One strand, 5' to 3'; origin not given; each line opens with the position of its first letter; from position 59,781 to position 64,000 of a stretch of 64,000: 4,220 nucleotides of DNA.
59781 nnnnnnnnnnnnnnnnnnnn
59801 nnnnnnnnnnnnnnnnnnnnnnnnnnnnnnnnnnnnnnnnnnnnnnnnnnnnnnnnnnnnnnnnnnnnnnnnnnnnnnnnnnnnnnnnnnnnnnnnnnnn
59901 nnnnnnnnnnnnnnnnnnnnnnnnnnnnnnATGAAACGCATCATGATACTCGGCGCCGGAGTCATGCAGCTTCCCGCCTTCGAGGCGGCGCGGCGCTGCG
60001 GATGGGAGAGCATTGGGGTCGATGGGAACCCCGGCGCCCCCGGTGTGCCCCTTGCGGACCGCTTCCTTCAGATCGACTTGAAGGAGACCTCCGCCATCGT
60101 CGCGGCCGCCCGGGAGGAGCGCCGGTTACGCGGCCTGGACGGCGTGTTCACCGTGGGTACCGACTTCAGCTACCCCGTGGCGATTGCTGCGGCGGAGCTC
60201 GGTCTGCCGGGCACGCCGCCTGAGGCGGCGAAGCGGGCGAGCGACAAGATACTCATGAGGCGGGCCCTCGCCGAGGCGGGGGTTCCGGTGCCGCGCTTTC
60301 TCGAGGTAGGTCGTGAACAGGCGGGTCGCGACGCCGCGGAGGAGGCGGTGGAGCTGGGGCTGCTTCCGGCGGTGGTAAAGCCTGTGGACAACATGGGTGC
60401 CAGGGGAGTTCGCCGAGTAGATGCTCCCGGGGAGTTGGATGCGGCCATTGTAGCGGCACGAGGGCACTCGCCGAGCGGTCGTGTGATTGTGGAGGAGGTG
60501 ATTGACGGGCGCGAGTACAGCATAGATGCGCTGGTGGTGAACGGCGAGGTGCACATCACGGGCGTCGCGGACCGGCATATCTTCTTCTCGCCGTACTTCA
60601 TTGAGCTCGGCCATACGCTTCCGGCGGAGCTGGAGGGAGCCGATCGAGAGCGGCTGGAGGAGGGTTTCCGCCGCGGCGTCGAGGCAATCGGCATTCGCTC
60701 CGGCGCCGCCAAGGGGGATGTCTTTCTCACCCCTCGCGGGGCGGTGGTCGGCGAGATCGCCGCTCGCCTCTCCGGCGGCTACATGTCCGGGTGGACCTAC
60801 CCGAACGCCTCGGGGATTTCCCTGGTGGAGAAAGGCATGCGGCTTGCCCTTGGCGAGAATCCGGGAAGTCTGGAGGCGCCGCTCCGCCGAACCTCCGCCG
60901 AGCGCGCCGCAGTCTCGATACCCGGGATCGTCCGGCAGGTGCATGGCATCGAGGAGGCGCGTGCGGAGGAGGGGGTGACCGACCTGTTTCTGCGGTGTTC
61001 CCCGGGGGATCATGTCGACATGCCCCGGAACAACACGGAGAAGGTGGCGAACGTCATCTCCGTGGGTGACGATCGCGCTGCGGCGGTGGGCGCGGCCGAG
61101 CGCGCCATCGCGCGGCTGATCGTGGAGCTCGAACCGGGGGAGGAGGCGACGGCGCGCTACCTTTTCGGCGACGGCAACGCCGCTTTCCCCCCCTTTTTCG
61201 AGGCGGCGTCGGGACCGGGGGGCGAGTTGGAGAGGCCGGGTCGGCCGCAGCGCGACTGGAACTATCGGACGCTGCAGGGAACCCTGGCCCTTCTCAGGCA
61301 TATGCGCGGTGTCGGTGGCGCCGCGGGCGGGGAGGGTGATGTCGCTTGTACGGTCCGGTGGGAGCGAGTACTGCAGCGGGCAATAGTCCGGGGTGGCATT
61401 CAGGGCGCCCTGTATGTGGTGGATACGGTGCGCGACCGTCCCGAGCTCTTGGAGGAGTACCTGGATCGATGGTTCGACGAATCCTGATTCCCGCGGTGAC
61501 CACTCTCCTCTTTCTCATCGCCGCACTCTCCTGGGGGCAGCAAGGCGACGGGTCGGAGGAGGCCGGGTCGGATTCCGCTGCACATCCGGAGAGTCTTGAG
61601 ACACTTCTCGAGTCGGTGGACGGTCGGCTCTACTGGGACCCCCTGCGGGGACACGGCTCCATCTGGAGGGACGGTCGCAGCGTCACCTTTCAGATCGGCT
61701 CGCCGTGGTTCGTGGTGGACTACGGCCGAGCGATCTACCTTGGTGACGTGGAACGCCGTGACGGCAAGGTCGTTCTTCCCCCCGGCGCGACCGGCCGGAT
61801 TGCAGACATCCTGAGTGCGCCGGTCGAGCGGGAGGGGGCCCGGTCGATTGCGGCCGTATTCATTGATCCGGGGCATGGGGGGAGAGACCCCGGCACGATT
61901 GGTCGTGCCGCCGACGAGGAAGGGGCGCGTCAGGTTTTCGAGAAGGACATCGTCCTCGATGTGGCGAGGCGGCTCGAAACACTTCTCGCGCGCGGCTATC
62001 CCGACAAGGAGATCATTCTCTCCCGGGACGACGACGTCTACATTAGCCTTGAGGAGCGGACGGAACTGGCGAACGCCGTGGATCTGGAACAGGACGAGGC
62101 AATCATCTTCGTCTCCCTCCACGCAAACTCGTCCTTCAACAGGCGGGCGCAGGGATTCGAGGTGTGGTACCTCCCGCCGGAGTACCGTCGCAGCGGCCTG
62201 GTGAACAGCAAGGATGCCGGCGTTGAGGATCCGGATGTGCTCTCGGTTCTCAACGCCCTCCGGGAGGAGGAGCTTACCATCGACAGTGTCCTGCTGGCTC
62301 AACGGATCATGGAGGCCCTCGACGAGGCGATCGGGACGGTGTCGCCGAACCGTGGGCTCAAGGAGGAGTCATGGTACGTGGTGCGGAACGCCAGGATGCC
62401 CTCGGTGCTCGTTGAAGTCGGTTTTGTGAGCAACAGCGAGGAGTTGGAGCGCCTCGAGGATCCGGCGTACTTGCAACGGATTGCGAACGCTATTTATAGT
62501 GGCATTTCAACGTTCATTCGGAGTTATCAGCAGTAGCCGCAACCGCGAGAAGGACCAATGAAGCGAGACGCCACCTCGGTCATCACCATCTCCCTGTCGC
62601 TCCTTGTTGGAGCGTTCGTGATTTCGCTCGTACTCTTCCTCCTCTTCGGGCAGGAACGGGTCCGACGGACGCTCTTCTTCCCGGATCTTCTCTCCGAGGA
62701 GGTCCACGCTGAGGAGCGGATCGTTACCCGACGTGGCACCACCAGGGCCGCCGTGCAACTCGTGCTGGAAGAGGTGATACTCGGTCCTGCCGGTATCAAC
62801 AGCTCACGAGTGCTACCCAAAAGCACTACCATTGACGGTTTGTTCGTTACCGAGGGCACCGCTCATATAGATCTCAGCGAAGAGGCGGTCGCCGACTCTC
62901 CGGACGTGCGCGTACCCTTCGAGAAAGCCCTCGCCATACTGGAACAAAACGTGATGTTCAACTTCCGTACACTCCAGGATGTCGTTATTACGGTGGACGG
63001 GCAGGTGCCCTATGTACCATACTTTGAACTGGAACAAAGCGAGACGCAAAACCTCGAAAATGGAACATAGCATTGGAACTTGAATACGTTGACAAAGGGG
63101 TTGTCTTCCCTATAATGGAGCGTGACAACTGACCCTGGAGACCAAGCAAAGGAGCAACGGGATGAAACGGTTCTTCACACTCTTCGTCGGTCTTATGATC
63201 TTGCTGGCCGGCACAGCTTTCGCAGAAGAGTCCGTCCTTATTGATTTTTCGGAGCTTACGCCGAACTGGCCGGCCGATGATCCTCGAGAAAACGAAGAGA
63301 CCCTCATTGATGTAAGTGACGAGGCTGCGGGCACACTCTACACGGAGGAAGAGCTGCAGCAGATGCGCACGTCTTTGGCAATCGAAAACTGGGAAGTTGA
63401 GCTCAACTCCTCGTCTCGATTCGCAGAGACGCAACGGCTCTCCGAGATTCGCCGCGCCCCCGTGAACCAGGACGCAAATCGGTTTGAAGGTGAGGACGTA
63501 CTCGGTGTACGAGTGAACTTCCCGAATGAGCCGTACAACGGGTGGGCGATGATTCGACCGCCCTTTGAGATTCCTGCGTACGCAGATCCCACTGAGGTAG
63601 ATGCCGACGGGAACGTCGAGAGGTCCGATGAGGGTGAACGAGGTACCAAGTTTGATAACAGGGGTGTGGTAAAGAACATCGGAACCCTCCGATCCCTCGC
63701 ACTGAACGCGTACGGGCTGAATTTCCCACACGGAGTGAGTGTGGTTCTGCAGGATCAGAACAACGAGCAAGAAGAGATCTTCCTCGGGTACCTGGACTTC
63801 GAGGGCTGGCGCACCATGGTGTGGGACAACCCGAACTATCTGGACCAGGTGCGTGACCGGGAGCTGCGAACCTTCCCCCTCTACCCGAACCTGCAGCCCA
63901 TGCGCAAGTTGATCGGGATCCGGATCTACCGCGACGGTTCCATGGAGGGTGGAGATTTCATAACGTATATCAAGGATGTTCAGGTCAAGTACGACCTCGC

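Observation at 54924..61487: Coupled operon of a spiro-SPASM-type protein with glycan-modification enzymes, lacking any sugar-synthase gene, next to amidase/GerMN/flaA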

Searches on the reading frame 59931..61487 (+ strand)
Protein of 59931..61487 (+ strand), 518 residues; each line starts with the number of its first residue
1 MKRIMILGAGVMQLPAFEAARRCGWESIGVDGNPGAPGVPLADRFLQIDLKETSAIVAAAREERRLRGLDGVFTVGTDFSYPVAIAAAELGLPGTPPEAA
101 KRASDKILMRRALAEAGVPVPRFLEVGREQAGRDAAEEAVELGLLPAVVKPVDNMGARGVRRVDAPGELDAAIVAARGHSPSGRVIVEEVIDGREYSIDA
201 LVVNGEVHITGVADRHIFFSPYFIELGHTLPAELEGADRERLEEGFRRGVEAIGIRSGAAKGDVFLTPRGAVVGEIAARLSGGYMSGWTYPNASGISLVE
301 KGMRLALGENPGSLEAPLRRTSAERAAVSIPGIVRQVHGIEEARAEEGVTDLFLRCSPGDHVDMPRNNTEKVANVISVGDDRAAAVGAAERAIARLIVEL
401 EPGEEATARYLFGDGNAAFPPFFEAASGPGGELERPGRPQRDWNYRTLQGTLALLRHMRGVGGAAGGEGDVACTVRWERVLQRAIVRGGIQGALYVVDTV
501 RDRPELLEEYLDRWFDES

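Call 3: search_protein_families(library=ncbifam, proteins=[window:59931-61487:+], max_evalue=0.01)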
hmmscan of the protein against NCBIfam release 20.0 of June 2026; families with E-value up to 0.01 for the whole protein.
window:59931-61487:+ (518 aa): 49 families (the best 25 are shown)
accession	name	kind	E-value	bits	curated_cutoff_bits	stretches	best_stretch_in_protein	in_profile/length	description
NF002563.0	PRK02186.1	subfamily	4.4e-48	164.2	625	1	60-425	62-423/890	argininosuccinate lyase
NF005543.0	PRK07206.1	subfamily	1.1e-15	57.3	302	1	100-304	103-311/416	hypothetical protein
TIGR01205.1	D_ala_D_alaTIGR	subfamily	5.3e-13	48.6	245.65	1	95-272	96-278/318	D-alanine--D-alanine ligase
NF002528.0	PRK01966.1-4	subfamily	4.5e-12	45.5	262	1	103-276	139-324/366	D-alanine--D-alanine ligase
NF006766.0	PRK09288.1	equivalog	4.6e-12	45.4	339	1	2-205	13-211/396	formate-dependent phosphoribosylglycinamide formyltransferase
NF002378.0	PRK01372.1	subfamily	3.9e-10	38.9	243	1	99-266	94-256/305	D-alanine--D-alanine ligase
NF002525.0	PRK01966.1-1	equivalog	6.2e-10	38.6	457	1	74-296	109-337/364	D-alanine--D-alanine ligase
NF010623.0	PRK14016.1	subfamily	8.3e-10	37.4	877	1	101-207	210-309/871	cyanophycin synthetase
NF002527.0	PRK01966.1-3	equivalog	1.7e-09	37.4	310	1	95-213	108-223/332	D-alanine--D-alanine ligase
TIGR01142.1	purT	equivalog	3.7e-09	36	502.15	1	3-204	1-197/380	phosphoribosylglycinamide formyltransferase 2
TIGR02068.2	cya_phycin_syn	equivalog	8.8e-09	33.9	850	1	99-208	207-309/862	cyanophycin synthetase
TIGR00768.1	rimK_fam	subfamily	6.2e-08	32.3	143.4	1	96-207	78-187/276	RimK family alpha-L-glutamate ligase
NF000091.3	D_ala_D_ser_VanG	exception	6.9e-08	31.7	495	1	104-274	134-306/344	D-alanine--D-serine ligase VanG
NF000206.1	D_ala_D_lac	equivalog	1.2e-07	31.1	550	1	105-296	132-327/342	D-alanine--(R)-lactate ligase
NF012217.1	D_ala_D_lac_VanA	exception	2.3e-07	30.4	775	1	105-300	132-331/343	D-alanine--(R)-lactate ligase VanA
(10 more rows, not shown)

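Call 4: search_protein_families(library=pfam, proteins=[window:59931-61487:+], max_evalue=0.01)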
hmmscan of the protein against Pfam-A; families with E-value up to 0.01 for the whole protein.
window:59931-61487:+ (518 aa): 8 families
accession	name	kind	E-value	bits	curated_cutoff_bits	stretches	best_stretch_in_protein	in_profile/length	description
PF18603.7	LAL_C2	-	1.5e-17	64.1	29.4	1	331-401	8-78/78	L-amino acid ligase C-terminal domain 2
PF13535.11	ATP-grasp_4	-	6.9e-15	55.4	27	1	145-283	3-155/160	ATP-grasp domain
PF02655.19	ATP-grasp_3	-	2.4e-12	47.7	23.2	1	103-282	1-159/160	ATP-grasp domain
PF07478.18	Dala_Dala_lig_C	-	1.5e-09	38.1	24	1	114-273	3-168/204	D-ala D-ala ligase C-terminus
PF18130.6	ATPgrasp_N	-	1.9e-06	28.8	27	1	17-94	1-81/81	ATP-grasp N-terminal domain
PF02786.22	CPSase_L_D2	-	0.00015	21.7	19.8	1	105-309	1-206/211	Carbamoyl-phosphate synthase L chain, ATP binding domain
PF02222.28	ATP-grasp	-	0.0043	17.2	27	1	112-192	2-77/179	ATP-grasp domain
PF01071.24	GARS_A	-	0.0074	16.6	27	0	105-214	2-112/194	Phosphoribosylglycinamide synthetase, ATP-grasp (A) domain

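Call 31: search_solved_structures(query=window:59931-61484:+, max_evalue=0.001, show_alignments=1)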
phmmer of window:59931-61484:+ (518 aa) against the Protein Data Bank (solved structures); distinct sequences matched with E-value up to 0.001: 26.
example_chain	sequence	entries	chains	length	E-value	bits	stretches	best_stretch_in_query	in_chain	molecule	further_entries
3vot_A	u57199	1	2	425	8.9e-20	74.5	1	17-353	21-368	L-amino acid ligase, BL00235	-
4dim_A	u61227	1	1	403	2.7e-16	63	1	2-312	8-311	Phosphoribosylglycinamide synthetase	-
4fu0_A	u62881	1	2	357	2.6e-10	43.3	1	99-298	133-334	D-alanine--D-alanine ligase 7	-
3lwb_A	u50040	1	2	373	3.7e-10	42.8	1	98-292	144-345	D-alanine--D-alanine ligase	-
1e4e_B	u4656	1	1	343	2.7e-09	40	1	99-303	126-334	VANCOMYCIN/TEICOPLANIN A-TYPE RESISTANCE PROTEIN VANA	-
3r5f_A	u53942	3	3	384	4.5e-09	39.2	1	74-291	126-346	D-alanine--D-alanine ligase 1 | D-alanine--D-alanine ligase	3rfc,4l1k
3e5n_A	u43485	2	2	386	4.5e-09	39.2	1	74-291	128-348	D-alanine-D-alanine ligase A | D-alanine--D-alanine ligase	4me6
4wd3_A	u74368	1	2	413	6.1e-09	38.8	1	89-372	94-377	L-amino acid ligase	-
1e4e_A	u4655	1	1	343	1.3e-08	37.7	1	99-303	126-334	VANCOMYCIN/TEICOPLANIN A-TYPE RESISTANCE PROTEIN VANA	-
8evy_B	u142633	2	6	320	1.4e-07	34.2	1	84-268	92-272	D-alanine--D-alanine ligase B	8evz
30vh_A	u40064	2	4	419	5e-07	32.5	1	76-301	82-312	L-amino acid ligase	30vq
8hz4_A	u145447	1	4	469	1e-06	31.5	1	4-193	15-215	Biotin carboxylase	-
7u56_A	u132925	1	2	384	4.1e-06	29.4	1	66-292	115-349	D-alanine--D-alanine ligase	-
3i12_A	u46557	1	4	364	4.1e-06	29.4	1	74-291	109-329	D-alanine-D-alanine ligase A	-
3q1k_A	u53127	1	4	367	4.2e-06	29.4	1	74-291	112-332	D-alanine--D-alanine ligase A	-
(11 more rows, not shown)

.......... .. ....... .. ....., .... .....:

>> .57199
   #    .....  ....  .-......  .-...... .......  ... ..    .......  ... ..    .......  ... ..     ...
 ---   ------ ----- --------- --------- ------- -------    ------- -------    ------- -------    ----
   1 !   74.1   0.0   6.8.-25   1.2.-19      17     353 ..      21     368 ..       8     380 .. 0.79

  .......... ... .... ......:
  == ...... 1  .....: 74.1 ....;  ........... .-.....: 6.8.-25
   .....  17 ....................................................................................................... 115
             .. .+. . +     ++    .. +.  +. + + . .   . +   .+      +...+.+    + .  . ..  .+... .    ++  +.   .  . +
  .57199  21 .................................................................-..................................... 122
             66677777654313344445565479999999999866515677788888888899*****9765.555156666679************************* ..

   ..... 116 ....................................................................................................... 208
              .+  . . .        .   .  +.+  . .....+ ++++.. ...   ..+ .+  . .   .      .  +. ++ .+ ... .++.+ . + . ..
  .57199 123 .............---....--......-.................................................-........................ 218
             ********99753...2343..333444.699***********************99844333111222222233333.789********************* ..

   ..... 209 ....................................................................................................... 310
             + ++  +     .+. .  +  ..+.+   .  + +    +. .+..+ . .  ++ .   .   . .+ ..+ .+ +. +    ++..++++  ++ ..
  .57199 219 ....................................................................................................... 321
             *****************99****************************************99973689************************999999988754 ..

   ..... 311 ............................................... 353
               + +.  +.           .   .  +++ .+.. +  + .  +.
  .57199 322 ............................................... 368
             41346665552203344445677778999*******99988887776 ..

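Call 89: search_protein_families(library=padloc, proteins=[window:59931-61484:+], max_evalue=0.001)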
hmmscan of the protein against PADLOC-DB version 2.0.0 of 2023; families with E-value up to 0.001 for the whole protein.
window:59931-61484:+ (518 aa): 0 families

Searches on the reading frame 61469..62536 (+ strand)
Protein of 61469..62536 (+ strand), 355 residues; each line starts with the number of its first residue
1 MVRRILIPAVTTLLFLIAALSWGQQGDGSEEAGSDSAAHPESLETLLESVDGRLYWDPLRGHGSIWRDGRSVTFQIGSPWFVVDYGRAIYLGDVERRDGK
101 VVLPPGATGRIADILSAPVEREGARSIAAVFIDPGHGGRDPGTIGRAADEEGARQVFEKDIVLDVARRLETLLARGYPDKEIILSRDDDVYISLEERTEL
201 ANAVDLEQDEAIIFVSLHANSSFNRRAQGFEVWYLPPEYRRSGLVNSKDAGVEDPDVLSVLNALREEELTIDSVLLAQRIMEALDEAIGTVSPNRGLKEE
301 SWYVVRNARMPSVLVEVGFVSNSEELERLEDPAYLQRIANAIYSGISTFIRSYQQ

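Call 3: search_protein_families(library=ncbifam, proteins=[window:61469-62536:+], max_evalue=0.01)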
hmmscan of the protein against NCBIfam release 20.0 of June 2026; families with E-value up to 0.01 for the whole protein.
window:61469-62536:+ (355 aa): 6 families
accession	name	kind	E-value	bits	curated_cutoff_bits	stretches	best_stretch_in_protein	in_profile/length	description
TIGR02883.1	spore_cwlD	equivalog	4.4e-29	101.9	221.55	2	275-349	116-189/189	N-acetylmuramoyl-L-alanine amidase CwlD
NF007751.0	PRK10431.1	equivalog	5.9e-27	94.3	532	2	128-236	192-287/445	N-acetylmuramoyl-L-alanine amidase AmiB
NF038267.1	amidase_AmiC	exception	1.9e-25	89.4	700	2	129-235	188-281/407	N-acetylmuramoyl-L-alanine amidase AmiC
NF007652.1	PRK10319.1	equivalog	3e-24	85.8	400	1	122-354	54-282/291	N-acetylmuramoyl-L-alanine amidase AmiA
NF038140.1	amidase_Rv3717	exception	1e-11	44.7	335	2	307-351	188-232/233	Rv3717 family N-acetylmuramoyl-L-alanine amidase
NF050040.1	horm_taper_TftA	equivalog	0.0013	17.5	500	0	304-352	140-186/450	hormogonium tapered terminus morphoprotein TftA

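Call 4: search_protein_families(library=pfam, proteins=[window:61469-62536:+], max_evalue=0.01)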
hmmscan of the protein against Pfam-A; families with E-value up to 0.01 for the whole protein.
window:61469-62536:+ (355 aa): 1 family
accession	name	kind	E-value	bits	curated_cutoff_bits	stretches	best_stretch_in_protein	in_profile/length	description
PF01520.23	Amidase_3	-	7.5e-48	163.3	27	1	130-347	1-173/174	N-acetylmuramoyl-L-alanine amidase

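Call 89: search_protein_families(library=padloc, proteins=[window:61469-62533:+], max_evalue=0.001)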
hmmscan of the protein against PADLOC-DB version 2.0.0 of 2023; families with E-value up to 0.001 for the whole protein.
window:61469-62533:+ (355 aa): 0 families

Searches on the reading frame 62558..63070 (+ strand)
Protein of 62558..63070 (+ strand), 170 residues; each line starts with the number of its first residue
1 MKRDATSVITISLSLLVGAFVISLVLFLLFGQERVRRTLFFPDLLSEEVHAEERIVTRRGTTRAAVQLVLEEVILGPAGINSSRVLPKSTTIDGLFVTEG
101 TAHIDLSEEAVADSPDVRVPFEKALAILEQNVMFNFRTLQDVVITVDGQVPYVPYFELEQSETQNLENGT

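Call 3: search_protein_families(library=ncbifam, proteins=[window:62558-63070:+], max_evalue=0.01)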
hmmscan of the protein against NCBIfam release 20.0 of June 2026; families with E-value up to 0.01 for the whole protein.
window:62558-63070:+ (170 aa): 0 families

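Call 4: search_protein_families(library=pfam, proteins=[window:62558-63070:+], max_evalue=0.01)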
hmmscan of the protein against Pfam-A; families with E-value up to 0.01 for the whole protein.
window:62558-63070:+ (170 aa): 1 family
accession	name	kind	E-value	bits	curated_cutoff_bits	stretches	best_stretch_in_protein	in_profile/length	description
PF10646.14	Germane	-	1.6e-08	35.6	23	1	39-149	2-114/117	Sporulation and spore germination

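Call 55: find_encoding_contigs(protein=window:62558-63070:+, flank=10000, max_places=3)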
Protein window:62558-63070:+ (170 aa): 3 contigs read that carry it; 2 places shown.
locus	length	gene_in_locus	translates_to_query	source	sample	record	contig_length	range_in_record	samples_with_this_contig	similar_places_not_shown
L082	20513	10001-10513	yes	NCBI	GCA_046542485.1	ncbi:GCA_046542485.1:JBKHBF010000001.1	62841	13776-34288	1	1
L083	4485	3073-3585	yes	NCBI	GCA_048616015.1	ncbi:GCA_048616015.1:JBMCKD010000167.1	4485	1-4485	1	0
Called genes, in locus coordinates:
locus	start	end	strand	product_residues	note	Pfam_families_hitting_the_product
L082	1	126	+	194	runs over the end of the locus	-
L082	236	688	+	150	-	PF02643:DUF192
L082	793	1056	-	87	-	PF02609:Exonuc_VII_S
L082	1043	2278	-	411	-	PF13742:tRNA_anti_2, PF01336:tRNA_anti-codon, PF02601:Exonuc_VII_L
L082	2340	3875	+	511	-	PF13186:SPASM (weak)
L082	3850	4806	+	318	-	-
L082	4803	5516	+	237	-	PF02348:CTP_transf_3, PF12804:NTP_transf_3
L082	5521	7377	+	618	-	PF13489:Methyltransf_23, PF08241:Methyltransf_11, PF08242:Methyltransf_12, PF13649:Methyltransf_25, PF13847:Methyltransf_31 (weak)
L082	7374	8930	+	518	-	PF18130:ATPgrasp_N (weak), PF02655:ATP-grasp_3, PF07478:Dala_Dala_lig_C, PF13535:ATP-grasp_4, PF18603:LAL_C2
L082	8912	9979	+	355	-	PF01520:Amidase_3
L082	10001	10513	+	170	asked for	PF10646:Germane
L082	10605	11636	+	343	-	PF04620:FlaA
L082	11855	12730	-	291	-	-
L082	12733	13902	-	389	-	-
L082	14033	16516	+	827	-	-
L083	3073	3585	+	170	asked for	PF10646:Germane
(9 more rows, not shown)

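Call 89: search_protein_families(library=padloc, proteins=[window:62558-63067:+], max_evalue=0.001)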
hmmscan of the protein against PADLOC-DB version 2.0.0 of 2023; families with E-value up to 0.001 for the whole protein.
window:62558-63067:+ (170 aa): 0 families

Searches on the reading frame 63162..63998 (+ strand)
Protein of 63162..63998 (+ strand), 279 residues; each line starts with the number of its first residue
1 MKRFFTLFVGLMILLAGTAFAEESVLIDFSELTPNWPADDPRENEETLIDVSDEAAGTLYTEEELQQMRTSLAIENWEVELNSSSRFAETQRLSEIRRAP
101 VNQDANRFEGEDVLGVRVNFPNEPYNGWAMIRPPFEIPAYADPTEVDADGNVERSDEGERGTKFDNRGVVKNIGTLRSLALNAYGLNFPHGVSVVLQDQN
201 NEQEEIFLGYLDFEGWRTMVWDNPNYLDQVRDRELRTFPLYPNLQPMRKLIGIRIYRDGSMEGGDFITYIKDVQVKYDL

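Call 66: search_protein_families(library=pfam, proteins=[window:63162-63998:+], max_evalue=0.0001)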
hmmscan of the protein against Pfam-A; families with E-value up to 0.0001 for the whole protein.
window:63162-63998:+ (279 aa): 1 family
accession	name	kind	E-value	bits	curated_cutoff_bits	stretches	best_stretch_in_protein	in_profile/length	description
PF04620.18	FlaA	-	1.4e-69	234.7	25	1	43-279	4-223/230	Flagellar filament outer layer protein Flaa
